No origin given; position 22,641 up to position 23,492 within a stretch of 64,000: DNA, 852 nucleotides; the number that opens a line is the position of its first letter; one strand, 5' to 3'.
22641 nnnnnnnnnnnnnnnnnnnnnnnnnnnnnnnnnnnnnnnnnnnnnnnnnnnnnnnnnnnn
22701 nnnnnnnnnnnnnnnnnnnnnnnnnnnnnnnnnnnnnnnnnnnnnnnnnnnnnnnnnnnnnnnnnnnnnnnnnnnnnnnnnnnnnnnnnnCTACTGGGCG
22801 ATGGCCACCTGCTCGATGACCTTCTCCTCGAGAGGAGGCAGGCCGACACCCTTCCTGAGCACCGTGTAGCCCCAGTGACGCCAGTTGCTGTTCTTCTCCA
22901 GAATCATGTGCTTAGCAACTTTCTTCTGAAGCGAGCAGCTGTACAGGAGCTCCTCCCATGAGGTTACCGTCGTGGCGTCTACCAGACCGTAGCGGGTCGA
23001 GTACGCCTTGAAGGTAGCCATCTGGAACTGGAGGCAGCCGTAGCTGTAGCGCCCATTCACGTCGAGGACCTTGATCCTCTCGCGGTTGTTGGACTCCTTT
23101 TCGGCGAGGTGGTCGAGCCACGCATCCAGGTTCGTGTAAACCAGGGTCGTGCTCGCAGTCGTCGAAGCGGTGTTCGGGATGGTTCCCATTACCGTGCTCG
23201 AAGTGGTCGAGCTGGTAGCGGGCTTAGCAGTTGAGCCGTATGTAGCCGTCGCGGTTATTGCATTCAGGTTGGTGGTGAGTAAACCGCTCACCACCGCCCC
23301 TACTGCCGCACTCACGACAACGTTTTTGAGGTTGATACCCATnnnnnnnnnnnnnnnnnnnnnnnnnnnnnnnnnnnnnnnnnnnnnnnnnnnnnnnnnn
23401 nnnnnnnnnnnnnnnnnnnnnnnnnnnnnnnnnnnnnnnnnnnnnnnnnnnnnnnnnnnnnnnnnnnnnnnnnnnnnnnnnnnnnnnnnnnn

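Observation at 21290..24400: Low-GC island between rarA and rpmA with MazG-like, acidic, secreted lysozyme-like and PD-(D/E)XK nuclease genes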

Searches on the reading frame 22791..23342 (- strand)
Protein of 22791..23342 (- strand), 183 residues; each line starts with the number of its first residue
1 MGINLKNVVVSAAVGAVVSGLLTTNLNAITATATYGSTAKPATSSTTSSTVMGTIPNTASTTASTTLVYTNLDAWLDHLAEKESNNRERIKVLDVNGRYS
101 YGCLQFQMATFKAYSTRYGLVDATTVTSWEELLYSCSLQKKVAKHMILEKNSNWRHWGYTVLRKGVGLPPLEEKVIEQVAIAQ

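Call 3: search_protein_families(library=pfam, proteins=[window:22791-23342:-], max_evalue=1)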
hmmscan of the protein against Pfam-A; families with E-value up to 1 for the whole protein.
window:22791-23342:- (183 aa): 1 family
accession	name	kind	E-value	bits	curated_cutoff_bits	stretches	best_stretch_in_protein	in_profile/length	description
PF06737.19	Transglycosylas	-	0.014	16.5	27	1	74-116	5-43/77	Transglycosylase-like domain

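Call 7: search_protein_families(library=phrogs, proteins=[window:22791-23342:-], max_evalue=1)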
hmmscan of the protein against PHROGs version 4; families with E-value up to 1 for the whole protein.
window:22791-23342:- (183 aa): 3 families
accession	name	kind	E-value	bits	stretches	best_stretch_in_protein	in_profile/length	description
phrog_5020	-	unknown function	0.0037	18.6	1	40-89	2-51/106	-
phrog_27597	-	unknown function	0.15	13.2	1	61-99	6-44/75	-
phrog_33087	-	unknown function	0.23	12.7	1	72-93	24-45/53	-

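Call 8: search_protein_families(library=ncbifam, proteins=[window:22791-23342:-], max_evalue=1)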
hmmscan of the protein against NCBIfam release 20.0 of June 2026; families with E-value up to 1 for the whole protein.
window:22791-23342:- (183 aa): 1 family
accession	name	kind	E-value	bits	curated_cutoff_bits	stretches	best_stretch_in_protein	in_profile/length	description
NF046107.1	ResusProRpfC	equivalog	0.05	13.7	200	1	50-115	13-72/136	resuscitation-promoting factor RpfC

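Call 9: search_protein_families(library=padloc, proteins=[window:22791-23342:-], max_evalue=1)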
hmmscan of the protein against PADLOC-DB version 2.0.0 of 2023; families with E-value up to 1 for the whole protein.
window:22791-23342:- (183 aa): 0 families

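Call 11: find_encoding_contigs(protein=window:22791-23342:-, flank=10000)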
Protein window:22791-23342:- (183 aa): 10 contigs read that carry it; 6 places shown.
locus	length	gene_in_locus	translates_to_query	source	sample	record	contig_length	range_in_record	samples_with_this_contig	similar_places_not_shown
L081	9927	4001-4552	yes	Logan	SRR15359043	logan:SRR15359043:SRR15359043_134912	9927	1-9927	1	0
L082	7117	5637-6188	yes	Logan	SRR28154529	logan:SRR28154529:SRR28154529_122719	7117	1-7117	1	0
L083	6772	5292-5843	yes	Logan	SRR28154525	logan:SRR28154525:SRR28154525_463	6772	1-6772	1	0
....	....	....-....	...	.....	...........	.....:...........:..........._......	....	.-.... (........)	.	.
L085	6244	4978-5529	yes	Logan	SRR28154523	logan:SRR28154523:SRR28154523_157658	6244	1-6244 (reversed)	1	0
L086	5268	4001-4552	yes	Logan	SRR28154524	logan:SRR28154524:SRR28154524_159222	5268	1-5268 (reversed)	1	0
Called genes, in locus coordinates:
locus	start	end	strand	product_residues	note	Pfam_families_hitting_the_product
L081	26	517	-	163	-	PF01327:Pep_deformylase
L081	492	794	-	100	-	-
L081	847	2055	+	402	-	PF00595:PDZ, PF13180:PDZ_2 (weak), PF17820:PDZ_6, PF03572:Peptidase_S41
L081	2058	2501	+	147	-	PF01281:Ribosomal_L9_N, PF03948:Ribosomal_L9_C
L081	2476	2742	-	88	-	PF01016:Ribosomal_L27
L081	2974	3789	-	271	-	-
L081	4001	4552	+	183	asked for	-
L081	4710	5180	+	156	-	-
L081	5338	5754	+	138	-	-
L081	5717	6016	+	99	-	-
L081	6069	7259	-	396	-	PF05496:RuvB_N, PF13191:AAA_16 (faint), PF00004:AAA, PF07728:AAA_5 (faint), PF16193:AAA_assoc_2, PF12002:MgsA_C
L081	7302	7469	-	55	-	-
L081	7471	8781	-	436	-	PF01551:Peptidase_M23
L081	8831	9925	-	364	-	?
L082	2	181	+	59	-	?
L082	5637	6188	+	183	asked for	-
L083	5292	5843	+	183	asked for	-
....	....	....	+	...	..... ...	-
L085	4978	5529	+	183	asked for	-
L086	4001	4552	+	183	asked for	-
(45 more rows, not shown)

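Call 21: search_solved_structures(query=window:22791-23342:-, max_evalue=10, show_alignments=2)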
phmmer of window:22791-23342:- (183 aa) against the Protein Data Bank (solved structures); distinct sequences matched with E-value up to 10: 1.
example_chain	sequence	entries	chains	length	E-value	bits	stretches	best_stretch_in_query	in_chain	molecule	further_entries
2y3n_A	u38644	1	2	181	1.1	12.4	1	106-156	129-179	CELLULOSOMAL SCAFFOLDIN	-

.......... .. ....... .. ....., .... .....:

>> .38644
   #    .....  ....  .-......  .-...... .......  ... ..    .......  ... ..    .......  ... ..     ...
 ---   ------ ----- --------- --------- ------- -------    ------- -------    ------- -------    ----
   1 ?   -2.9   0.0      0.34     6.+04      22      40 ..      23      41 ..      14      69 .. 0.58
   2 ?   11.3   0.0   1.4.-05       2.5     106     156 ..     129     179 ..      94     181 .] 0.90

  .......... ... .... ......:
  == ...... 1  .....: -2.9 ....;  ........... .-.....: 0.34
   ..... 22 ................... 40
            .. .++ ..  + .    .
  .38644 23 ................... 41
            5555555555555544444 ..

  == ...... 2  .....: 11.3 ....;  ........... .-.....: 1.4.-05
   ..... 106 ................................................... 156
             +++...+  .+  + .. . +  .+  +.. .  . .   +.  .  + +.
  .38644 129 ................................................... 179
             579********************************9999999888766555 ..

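Call 23: find_homologous_proteins(query=window:22791-23342:-, max_evalue=0.001)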
Query window:22791-23342:- (183 aa): 55 proteins with E <= 0.001 among 275 candidates.
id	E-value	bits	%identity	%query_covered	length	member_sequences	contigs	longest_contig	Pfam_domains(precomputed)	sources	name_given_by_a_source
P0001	4.6e-113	393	99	100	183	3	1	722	-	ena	-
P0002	1.8e-94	332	85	100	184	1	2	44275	-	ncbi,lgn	-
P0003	5.1e-72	259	66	100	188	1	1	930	-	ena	-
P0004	2.4e-71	257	67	97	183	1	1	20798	-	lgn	-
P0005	2.9e-71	257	68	96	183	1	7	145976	-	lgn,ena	-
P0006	6.0e-71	256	67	97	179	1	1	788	-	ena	-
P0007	7.1e-71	255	65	100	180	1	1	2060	-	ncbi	-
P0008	9.6e-71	255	67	100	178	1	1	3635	-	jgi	jgi:hypothetical protein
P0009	1.3e-70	255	64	100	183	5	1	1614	-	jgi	jgi:hypothetical protein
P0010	2.0e-70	254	65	100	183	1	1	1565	-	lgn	-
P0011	6.2e-70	252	66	97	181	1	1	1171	-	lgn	-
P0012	2.3e-69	251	66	97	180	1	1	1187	-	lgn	-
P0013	2.5e-69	250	64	100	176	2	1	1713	-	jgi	jgi:hypothetical protein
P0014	1.1e-67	245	64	100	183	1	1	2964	-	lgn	-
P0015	1.3e-66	242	64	97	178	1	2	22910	-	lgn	-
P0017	8.8e-65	236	62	94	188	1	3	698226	-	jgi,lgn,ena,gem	-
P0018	2.1e-60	221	62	91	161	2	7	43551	-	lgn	-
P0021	4.0e-52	195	75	58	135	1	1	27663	-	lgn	-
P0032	1.6e-28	118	47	73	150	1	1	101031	-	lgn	-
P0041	1.7e-26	111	46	72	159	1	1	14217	PF06737.20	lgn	-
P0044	7.7e-25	106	43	70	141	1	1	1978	-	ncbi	-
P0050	6.2e-19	87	45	55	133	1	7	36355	-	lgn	-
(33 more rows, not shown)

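Call 24: find_encoding_contigs(protein=P0002, flank=10000, max_places=2)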
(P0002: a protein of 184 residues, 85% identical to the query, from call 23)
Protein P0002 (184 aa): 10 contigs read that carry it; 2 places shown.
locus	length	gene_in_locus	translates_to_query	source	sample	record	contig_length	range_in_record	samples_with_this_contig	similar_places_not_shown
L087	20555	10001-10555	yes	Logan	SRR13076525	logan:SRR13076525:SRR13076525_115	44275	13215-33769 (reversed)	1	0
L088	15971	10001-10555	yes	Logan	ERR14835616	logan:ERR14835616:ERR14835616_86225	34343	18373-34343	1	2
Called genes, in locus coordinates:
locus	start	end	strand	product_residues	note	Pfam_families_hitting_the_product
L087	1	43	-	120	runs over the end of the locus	-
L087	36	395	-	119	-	-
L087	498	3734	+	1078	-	PF00580:UvrD-helicase, PF13245:AAA_19, PF13604:AAA_30 (faint), PF13361:UvrD_C, PF13538:UvrD_C_2 (faint), PF12705:PDDEXK_1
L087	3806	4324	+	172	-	-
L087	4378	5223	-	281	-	PF00551:Formyl_trans_N, PF02911:Formyl_trans_C (faint)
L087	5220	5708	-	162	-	PF01327:Pep_deformylase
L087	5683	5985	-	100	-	-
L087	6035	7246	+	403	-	PF00595:PDZ, PF13180:PDZ_2 (weak), PF17820:PDZ_6, PF03572:Peptidase_S41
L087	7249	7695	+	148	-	PF01281:Ribosomal_L9_N, PF03948:Ribosomal_L9_C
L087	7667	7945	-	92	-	PF01016:Ribosomal_L27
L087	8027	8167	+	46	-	-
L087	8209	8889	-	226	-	-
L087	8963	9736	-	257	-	-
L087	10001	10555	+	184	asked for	-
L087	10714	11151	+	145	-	-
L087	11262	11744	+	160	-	-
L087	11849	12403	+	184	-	-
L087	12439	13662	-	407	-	PF05496:RuvB_N, PF13191:AAA_16 (faint), PF00004:AAA, PF07728:AAA_5 (weak), PF16193:AAA_assoc_2, PF12002:MgsA_C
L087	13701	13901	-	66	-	-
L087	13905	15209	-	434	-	PF01551:Peptidase_M23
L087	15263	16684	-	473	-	PF00749:tRNA-synt_1c, PF19269:Anticodon_2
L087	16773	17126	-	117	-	-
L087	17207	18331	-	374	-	PF03033:Glyco_transf_28, PF04101:Glyco_tran_28_C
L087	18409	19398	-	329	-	PF08281:Sigma70_r4_2 (weak), PF04542:Sigma70_r2, PF08281:Sigma70_r4_2, PF04545:Sigma70_r4 (weak)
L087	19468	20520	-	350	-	PF01098:FTSW_RODA_SPOVE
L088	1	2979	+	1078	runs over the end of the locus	PF00580:UvrD-helicase, PF13245:AAA_19, PF13604:AAA_30 (faint), PF13361:UvrD_C, PF13538:UvrD_C_2 (faint), PF12705:PDDEXK_1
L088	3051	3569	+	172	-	-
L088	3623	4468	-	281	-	PF00551:Formyl_trans_N, PF02911:Formyl_trans_C (faint)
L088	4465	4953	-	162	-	PF01327:Pep_deformylase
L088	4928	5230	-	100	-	-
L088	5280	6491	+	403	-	PF00595:PDZ, PF13180:PDZ_2 (weak), PF17820:PDZ_6, PF03572:Peptidase_S41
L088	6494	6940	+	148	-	PF01281:Ribosomal_L9_N, PF03948:Ribosomal_L9_C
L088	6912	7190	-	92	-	PF01016:Ribosomal_L27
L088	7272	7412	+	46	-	-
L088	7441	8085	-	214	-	-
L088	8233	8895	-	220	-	-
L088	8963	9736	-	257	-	-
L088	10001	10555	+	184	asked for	-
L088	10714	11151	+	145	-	-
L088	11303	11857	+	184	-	-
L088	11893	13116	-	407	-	PF05496:RuvB_N, PF13191:AAA_16 (faint), PF00004:AAA, PF07728:AAA_5 (weak), PF16193:AAA_assoc_2, PF12002:MgsA_C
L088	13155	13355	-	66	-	-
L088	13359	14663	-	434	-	PF01551:Peptidase_M23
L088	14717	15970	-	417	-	?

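Call 25: find_encoding_contigs(protein=P0005, flank=10000, max_places=2)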
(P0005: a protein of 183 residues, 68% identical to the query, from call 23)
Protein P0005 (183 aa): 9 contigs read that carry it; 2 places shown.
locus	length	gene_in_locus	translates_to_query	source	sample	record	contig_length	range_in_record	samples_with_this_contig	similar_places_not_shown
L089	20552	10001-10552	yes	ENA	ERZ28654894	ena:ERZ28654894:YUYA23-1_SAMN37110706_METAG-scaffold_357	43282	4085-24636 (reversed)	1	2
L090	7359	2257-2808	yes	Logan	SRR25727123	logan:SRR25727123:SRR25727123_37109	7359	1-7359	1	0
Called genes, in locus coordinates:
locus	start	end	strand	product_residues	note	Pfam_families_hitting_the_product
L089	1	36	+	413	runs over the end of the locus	PF00890:FAD_binding_2, PF01134:GIDA (faint), PF01266:DAO (faint), PF03486:HI0933_like, PF07992:Pyr_redox_2, PF12831:FAD_oxidored, PF13450:NAD_binding_8 (weak), PF22780:HI0933_like_1st, +1 more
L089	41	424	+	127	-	-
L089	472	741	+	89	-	-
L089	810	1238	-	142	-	-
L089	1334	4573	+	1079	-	PF00580:UvrD-helicase, PF13245:AAA_19, PF13361:UvrD_C, PF13538:UvrD_C_2 (faint), PF12705:PDDEXK_1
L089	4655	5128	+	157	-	-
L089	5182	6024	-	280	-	PF00551:Formyl_trans_N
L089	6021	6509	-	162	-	PF01327:Pep_deformylase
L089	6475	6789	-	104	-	-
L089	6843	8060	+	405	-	PF00595:PDZ, PF13180:PDZ_2, PF17820:PDZ_6, PF03572:Peptidase_S41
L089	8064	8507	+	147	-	PF01281:Ribosomal_L9_N, PF03948:Ribosomal_L9_C (weak)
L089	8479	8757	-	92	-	PF01016:Ribosomal_L27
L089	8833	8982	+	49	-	-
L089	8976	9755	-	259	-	PF12705:PDDEXK_1 (faint)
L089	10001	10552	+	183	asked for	-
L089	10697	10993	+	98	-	-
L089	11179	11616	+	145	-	-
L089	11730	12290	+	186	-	-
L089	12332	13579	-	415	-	PF05496:RuvB_N, PF13191:AAA_16 (faint), PF13401:AAA_22 (faint), PF00004:AAA, PF07728:AAA_5 (faint), PF16193:AAA_assoc_2, PF12002:MgsA_C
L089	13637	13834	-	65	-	-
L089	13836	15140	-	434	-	PF01551:Peptidase_M23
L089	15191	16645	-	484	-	PF00749:tRNA-synt_1c, PF19269:Anticodon_2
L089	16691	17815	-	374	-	PF03033:Glyco_transf_28, PF04101:Glyco_tran_28_C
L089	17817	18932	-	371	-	PF01098:FTSW_RODA_SPOVE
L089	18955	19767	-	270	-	PF00753:Lactamase_B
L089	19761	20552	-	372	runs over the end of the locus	PF03772:Competence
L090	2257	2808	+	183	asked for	-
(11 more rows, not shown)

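Call 26: find_encoding_contigs(protein=P0017, flank=10000, max_places=2)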
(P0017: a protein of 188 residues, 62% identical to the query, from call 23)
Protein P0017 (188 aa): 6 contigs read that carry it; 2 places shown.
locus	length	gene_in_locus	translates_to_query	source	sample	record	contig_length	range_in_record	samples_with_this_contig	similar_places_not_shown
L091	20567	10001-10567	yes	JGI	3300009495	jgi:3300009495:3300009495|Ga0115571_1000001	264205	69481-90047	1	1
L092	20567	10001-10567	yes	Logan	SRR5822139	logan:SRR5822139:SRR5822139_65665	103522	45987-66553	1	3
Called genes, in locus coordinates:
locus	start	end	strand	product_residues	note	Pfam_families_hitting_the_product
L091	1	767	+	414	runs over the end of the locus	PF00070:Pyr_redox (faint), PF00890:FAD_binding_2, PF01266:DAO (weak), PF03486:HI0933_like, PF07992:Pyr_redox_2, PF12831:FAD_oxidored, PF13450:NAD_binding_8 (weak), PF22780:HI0933_like_1st, +3 more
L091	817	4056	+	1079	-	PF00580:UvrD-helicase, PF13245:AAA_19, PF13361:UvrD_C, PF13538:UvrD_C_2 (faint), PF12705:PDDEXK_1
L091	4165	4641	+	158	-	-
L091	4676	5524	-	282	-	PF00551:Formyl_trans_N, PF02911:Formyl_trans_C (weak)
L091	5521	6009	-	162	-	PF01327:Pep_deformylase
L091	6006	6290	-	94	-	-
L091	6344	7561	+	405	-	PF00595:PDZ, PF13180:PDZ_2, PF17820:PDZ_6, PF03572:Peptidase_S41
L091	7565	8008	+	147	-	PF01281:Ribosomal_L9_N, PF03948:Ribosomal_L9_C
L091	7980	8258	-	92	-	PF01016:Ribosomal_L27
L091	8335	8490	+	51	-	-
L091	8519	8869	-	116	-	-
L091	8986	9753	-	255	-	-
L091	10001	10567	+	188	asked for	-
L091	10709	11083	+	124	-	-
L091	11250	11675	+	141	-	-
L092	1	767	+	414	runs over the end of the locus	PF00070:Pyr_redox (faint), PF00890:FAD_binding_2, PF01266:DAO (weak), PF03486:HI0933_like, PF07992:Pyr_redox_2, PF12831:FAD_oxidored, PF13450:NAD_binding_8 (weak), PF22780:HI0933_like_1st, +3 more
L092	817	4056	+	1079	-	PF00580:UvrD-helicase, PF13245:AAA_19, PF13361:UvrD_C, PF13538:UvrD_C_2 (faint), PF12705:PDDEXK_1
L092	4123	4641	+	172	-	-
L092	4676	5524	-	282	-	PF00551:Formyl_trans_N, PF02911:Formyl_trans_C (weak)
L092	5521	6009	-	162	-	PF01327:Pep_deformylase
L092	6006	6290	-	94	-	-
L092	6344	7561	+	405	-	PF00595:PDZ, PF13180:PDZ_2, PF17820:PDZ_6, PF03572:Peptidase_S41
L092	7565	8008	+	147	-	PF01281:Ribosomal_L9_N, PF03948:Ribosomal_L9_C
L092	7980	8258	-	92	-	PF01016:Ribosomal_L27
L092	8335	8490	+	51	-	-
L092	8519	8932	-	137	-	-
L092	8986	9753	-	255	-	-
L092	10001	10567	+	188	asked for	-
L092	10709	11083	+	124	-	-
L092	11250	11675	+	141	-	-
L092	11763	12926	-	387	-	PF05496:RuvB_N, PF13191:AAA_16 (faint), PF00004:AAA, PF07728:AAA_5 (faint), PF13401:AAA_22 (faint), PF16193:AAA_assoc_2, PF12002:MgsA_C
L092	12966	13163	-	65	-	-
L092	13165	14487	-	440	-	PF01551:Peptidase_M23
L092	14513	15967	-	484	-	PF00749:tRNA-synt_1c, PF19269:Anticodon_2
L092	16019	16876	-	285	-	-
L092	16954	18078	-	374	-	PF03033:Glyco_transf_28, PF04101:Glyco_tran_28_C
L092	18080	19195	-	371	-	PF01098:FTSW_RODA_SPOVE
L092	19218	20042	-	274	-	PF00753:Lactamase_B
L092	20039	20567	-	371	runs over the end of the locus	PF03772:Competence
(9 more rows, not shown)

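Call 31: find_encoding_contigs(protein=P0032, flank=6000, max_places=1)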
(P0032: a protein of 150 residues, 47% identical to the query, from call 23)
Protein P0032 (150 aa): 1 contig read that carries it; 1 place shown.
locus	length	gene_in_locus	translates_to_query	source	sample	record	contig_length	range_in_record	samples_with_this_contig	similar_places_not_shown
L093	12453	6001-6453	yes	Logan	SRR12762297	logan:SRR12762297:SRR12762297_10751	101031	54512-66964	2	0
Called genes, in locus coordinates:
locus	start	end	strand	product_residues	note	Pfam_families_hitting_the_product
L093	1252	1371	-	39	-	-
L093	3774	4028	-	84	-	-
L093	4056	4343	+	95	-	-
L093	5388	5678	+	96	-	PF22976:RRM_10 (weak), PF00076:RRM_1, PF28442:DUF8400 (weak)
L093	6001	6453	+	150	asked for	-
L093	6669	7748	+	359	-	PF01471:PG_binding_1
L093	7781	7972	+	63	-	-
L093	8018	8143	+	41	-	-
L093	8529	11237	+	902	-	PF03477:ATP-cone, PF00317:Ribonuc_red_lgN, PF02867:Ribonuc_red_lgC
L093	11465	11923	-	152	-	-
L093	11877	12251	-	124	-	-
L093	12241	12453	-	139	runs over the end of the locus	-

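Call 32: find_encoding_contigs(protein=P0018, flank=6000, max_places=1)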
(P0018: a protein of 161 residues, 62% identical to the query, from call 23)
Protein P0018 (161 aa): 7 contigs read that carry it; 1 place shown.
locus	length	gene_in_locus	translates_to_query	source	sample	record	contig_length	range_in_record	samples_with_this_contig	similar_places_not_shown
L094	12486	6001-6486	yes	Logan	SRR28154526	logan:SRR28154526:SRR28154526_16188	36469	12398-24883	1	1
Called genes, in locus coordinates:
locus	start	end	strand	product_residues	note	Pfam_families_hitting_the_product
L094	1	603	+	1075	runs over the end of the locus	PF00580:UvrD-helicase, PF13245:AAA_19, PF13604:AAA_30 (faint), PF13361:UvrD_C, PF13538:UvrD_C_2 (faint), PF12705:PDDEXK_1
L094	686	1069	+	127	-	-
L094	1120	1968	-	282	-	PF00551:Formyl_trans_N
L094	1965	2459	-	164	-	PF01327:Pep_deformylase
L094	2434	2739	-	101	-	-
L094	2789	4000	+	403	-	PF00595:PDZ, PF13180:PDZ_2 (weak), PF17820:PDZ_6, PF03572:Peptidase_S41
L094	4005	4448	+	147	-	PF01281:Ribosomal_L9_N, PF03948:Ribosomal_L9_C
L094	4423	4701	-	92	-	PF01016:Ribosomal_L27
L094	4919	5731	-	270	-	-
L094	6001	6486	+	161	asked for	-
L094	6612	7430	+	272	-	-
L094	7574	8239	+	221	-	-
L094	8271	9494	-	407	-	PF05496:RuvB_N, PF13191:AAA_16 (faint), PF13401:AAA_22 (faint), PF00004:AAA, PF07728:AAA_5 (weak), PF16193:AAA_assoc_2, PF12002:MgsA_C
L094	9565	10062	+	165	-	-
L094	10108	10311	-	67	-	-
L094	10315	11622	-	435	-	PF01551:Peptidase_M23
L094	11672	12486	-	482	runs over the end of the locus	PF00749:tRNA-synt_1c, PF19269:Anticodon_2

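Call 33: find_encoding_contigs(protein=P0050, flank=6000, max_places=1)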
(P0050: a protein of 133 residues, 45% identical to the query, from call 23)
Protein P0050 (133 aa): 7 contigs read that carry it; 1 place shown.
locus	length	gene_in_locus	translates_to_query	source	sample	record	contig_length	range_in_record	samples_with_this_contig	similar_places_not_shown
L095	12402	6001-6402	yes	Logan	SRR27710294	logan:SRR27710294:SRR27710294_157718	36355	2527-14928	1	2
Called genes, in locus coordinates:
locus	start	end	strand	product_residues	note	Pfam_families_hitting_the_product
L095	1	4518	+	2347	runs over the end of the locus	?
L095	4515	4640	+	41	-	-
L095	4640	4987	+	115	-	-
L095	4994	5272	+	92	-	-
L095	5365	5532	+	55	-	-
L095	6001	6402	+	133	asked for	-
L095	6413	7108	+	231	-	-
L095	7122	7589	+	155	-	-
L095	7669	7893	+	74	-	-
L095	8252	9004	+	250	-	PF13479:AAA_24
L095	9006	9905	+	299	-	PF12705:PDDEXK_1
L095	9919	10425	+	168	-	PF00436:SSB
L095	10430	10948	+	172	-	PF00149:Metallophos, PF12850:Metallophos_2 (weak)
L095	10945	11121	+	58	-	-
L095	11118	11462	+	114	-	-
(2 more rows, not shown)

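Call 104: search_protein_families(library=pfam, alignment_id=A2, max_evalue=0.01)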
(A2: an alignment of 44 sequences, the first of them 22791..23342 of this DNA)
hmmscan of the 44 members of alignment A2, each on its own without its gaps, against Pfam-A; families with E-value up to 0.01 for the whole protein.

A. member 1, window:22791-23342:- (183 aa): 0 families

B. families by the number of members that match (of 44 scanned): 3 families
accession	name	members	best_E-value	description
PF06737.19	Transglycosylas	14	8.5e-06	Transglycosylase-like domain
PF01464.25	SLT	6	0.00065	Transglycosylase SLT domain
PF05497.17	Destabilase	1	0.00024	Destabilase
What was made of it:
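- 22791..23342 (-): sec183: an N-terminal hydrophobic anchor or signal (about residues 5-26, then a conserved NLNAIT), a Ser/Thr-rich linker (about 30-68) and a lysozyme-superfamily catalytic domain (70-175). Of 44 family members, 14 hit PF06737 and 6 hit PF01464 (call 104).
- On Rpf-type Transglycosylase-like domain (PF06737): 14 of 44 family members match at E<=0.01, best 8.5e-6 (call 104).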

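Call 105: search_protein_families(library=padloc, proteins=[L087:11849-12403:+, L089:11730-12290:+, L094:7574-8239:+, L148:5082-5717:+, L094:6612-7430:+, L087:8209-8889:-, L088:7441-8085:-, L088:8233-8895:-, L089:10697-10993:+, L092:8519-8932:-], max_evalue=0.01)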
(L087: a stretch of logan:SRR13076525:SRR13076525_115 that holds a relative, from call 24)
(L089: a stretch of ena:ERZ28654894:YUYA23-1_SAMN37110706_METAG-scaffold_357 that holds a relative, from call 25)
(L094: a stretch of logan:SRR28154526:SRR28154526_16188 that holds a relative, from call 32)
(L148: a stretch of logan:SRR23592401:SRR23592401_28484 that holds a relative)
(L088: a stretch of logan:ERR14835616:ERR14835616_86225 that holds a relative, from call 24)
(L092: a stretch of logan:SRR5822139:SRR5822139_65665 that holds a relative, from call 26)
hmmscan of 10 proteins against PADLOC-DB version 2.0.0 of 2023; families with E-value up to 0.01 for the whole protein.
L087:11849-12403:+ (184 aa): 0 families

L089:11730-12290:+ (186 aa): 0 families

L094:7574-8239:+ (221 aa): 0 families

L148:5082-5717:+ (211 aa): 0 families

L094:6612-7430:+ (272 aa): 0 families

L087:8209-8889:- (226 aa): 0 families

L088:7441-8085:- (214 aa): 0 families

L088:8233-8895:- (220 aa): 0 families

L089:10697-10993:+ (98 aa): 0 families

L092:8519-8932:- (137 aa): 0 families
